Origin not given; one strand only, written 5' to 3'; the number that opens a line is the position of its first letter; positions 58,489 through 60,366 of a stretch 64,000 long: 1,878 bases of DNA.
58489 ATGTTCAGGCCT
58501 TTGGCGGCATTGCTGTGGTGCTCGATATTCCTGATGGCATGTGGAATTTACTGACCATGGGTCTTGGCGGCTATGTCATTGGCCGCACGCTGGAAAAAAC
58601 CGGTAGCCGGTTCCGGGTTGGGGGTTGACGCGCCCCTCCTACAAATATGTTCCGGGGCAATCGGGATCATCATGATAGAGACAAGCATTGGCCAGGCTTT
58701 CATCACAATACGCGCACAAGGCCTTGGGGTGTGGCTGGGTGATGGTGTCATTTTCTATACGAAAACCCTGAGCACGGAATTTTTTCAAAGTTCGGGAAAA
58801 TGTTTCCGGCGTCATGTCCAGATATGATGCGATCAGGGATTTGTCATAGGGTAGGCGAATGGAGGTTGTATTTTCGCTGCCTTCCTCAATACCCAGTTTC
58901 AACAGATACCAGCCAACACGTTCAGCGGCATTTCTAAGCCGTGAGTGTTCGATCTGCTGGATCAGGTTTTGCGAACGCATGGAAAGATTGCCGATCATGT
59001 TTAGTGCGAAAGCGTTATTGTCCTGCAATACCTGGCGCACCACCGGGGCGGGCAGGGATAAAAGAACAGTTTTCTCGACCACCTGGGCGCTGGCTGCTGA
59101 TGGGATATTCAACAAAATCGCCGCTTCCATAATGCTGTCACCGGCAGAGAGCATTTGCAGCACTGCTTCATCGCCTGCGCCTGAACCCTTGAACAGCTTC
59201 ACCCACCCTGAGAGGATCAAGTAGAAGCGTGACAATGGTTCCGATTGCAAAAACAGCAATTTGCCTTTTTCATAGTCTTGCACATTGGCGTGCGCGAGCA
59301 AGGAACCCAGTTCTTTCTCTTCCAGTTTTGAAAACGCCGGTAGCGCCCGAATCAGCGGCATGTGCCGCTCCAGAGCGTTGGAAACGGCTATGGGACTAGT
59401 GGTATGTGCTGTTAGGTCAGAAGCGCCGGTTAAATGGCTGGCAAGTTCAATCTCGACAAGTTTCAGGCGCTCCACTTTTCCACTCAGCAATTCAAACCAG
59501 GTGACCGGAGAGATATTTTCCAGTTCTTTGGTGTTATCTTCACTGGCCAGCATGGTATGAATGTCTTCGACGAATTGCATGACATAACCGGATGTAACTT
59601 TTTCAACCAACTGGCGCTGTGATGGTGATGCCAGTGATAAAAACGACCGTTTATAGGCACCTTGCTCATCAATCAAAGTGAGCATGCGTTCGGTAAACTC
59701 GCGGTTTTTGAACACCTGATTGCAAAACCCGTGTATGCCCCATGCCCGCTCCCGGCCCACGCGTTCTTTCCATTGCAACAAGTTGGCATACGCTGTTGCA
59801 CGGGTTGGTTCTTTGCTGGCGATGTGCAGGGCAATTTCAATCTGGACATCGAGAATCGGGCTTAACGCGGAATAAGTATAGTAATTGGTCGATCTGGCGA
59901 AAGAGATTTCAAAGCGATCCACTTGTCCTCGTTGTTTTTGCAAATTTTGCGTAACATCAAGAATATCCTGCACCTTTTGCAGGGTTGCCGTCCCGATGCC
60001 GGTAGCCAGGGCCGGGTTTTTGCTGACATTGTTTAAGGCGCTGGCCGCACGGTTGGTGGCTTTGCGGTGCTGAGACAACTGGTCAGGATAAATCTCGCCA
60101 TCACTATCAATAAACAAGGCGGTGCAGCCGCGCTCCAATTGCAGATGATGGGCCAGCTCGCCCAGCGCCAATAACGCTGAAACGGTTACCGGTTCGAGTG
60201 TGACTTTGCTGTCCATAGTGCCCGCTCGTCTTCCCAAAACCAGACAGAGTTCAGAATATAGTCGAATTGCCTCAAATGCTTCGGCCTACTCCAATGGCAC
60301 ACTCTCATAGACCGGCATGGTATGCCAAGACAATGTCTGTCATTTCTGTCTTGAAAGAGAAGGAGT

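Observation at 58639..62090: NIT-domain::Crp/Fnr fusion regulator with a C-terminal 4-Cys tail, divergent from narK-narK-narG with twin TTGAT-N4-GTCAA boxes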

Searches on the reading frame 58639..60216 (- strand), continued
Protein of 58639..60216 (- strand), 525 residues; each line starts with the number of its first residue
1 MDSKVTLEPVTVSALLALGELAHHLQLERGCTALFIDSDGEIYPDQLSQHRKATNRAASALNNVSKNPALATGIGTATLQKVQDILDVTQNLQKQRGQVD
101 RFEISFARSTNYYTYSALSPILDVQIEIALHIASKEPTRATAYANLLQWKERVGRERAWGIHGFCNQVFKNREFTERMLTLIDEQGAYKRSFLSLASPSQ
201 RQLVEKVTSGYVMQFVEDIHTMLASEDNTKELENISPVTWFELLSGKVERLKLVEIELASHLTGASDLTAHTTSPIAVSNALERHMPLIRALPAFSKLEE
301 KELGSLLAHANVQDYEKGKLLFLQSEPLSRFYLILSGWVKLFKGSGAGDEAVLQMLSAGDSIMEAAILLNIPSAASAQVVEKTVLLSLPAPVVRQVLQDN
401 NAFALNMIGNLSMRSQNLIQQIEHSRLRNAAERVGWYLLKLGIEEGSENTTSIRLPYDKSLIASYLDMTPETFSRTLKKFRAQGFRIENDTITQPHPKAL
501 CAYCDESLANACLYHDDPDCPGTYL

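Call 75: find_encoding_contigs(protein=P0269, flank=9000, max_places=1)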
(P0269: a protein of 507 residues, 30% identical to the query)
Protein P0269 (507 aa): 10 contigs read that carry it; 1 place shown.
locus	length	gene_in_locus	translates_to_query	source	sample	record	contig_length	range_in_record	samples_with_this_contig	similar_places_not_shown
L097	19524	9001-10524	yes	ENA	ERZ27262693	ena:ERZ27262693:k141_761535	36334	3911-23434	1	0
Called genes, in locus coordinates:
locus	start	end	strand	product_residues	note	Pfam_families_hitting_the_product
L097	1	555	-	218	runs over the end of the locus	PF02613:Nitrate_red_del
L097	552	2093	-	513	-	PF12797:Fer4_2 (faint), PF13237:Fer4_10, PF13247:Fer4_11, PF12838:Fer4_7, PF14711:Nitr_red_bet_C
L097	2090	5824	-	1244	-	PF14710:Nitr_red_alph_N, PF00384:Molybdopterin, PF28599:NarG_dom_V, PF01568:Molydop_binding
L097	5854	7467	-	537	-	PF07690:MFS_1 (weak)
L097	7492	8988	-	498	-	PF07690:MFS_1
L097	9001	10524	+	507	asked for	PF08376:NIT, PF00027:cNMP_binding, PF13545:HTH_Crp_2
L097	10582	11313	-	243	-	PF01479:S4, PF00849:PseudoU_synth_2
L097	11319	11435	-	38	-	-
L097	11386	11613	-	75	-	-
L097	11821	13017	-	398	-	PF00579:tRNA-synt_1b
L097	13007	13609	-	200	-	PF03309:Pan_kinase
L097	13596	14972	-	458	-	PF03600:CitMHS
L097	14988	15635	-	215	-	-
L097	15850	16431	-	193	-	PF06181:Urate_ox_N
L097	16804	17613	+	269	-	PF01149:Fapy_DNA_glyco, PF06831:H2TH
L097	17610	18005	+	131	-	PF00717:Peptidase_S24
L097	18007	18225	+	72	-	PF11391:DUF2798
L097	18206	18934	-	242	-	PF02578:Cu-oxidase_4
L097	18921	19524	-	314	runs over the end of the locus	PF00849:PseudoU_synth_2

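Call 76: find_encoding_contigs(protein=P0276, flank=9000, max_places=1)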
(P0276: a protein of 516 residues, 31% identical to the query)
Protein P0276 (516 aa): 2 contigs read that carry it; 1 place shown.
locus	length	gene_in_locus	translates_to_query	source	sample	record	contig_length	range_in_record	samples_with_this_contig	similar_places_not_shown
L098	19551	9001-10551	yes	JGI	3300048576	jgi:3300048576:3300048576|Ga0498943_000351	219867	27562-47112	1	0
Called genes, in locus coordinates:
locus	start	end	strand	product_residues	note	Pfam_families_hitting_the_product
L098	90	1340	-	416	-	PF00015:MCPsignal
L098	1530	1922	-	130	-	-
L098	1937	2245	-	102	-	-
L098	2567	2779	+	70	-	PF06620:DUF1150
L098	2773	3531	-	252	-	PF13353:Fer4_12 (weak), PF04055:Radical_SAM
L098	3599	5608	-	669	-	PF13597:NRDD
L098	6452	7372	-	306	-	PF01136:Peptidase_U32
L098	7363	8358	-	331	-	PF01136:Peptidase_U32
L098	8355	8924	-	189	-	PF02036:SCP2 (weak)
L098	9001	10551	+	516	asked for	PF08376:NIT, PF00027:cNMP_binding, PF13545:HTH_Crp_2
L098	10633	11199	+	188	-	PF01844:HNH, PF14279:HNH_5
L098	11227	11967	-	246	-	PF00106:adh_short, PF08659:KR, PF23441:SDR (faint), PF13561:adh_short_C2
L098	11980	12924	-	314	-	PF00698:Acyl_transf_1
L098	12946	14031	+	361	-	PF04321:RmlD_sub_bind, PF01073:3Beta_HSD, PF01370:Epimerase, PF16363:GDP_Man_Dehyd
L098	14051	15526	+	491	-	PF00294:PfkB, PF08543:Phos_pyr_kin (weak), PF01467:CTP_transf_like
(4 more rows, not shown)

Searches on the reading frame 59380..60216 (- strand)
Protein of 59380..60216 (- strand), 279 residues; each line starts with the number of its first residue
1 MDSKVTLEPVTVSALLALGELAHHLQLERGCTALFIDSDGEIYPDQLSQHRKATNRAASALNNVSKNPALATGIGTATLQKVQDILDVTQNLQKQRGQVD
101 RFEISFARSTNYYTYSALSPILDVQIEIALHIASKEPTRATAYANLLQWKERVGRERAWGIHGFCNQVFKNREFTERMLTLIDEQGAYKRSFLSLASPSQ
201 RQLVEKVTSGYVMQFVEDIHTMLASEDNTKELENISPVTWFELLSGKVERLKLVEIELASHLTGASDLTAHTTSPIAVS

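Call 43: search_solved_structures(query=window:59380-60216:-, max_evalue=1, show_alignments=1)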
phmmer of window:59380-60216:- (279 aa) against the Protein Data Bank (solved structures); distinct sequences matched with E-value up to 1: 1.
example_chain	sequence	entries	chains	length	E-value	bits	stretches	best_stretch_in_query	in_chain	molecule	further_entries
4akk_A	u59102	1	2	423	1.1e-06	31.8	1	18-270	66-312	NITRATE REGULATORY PROTEIN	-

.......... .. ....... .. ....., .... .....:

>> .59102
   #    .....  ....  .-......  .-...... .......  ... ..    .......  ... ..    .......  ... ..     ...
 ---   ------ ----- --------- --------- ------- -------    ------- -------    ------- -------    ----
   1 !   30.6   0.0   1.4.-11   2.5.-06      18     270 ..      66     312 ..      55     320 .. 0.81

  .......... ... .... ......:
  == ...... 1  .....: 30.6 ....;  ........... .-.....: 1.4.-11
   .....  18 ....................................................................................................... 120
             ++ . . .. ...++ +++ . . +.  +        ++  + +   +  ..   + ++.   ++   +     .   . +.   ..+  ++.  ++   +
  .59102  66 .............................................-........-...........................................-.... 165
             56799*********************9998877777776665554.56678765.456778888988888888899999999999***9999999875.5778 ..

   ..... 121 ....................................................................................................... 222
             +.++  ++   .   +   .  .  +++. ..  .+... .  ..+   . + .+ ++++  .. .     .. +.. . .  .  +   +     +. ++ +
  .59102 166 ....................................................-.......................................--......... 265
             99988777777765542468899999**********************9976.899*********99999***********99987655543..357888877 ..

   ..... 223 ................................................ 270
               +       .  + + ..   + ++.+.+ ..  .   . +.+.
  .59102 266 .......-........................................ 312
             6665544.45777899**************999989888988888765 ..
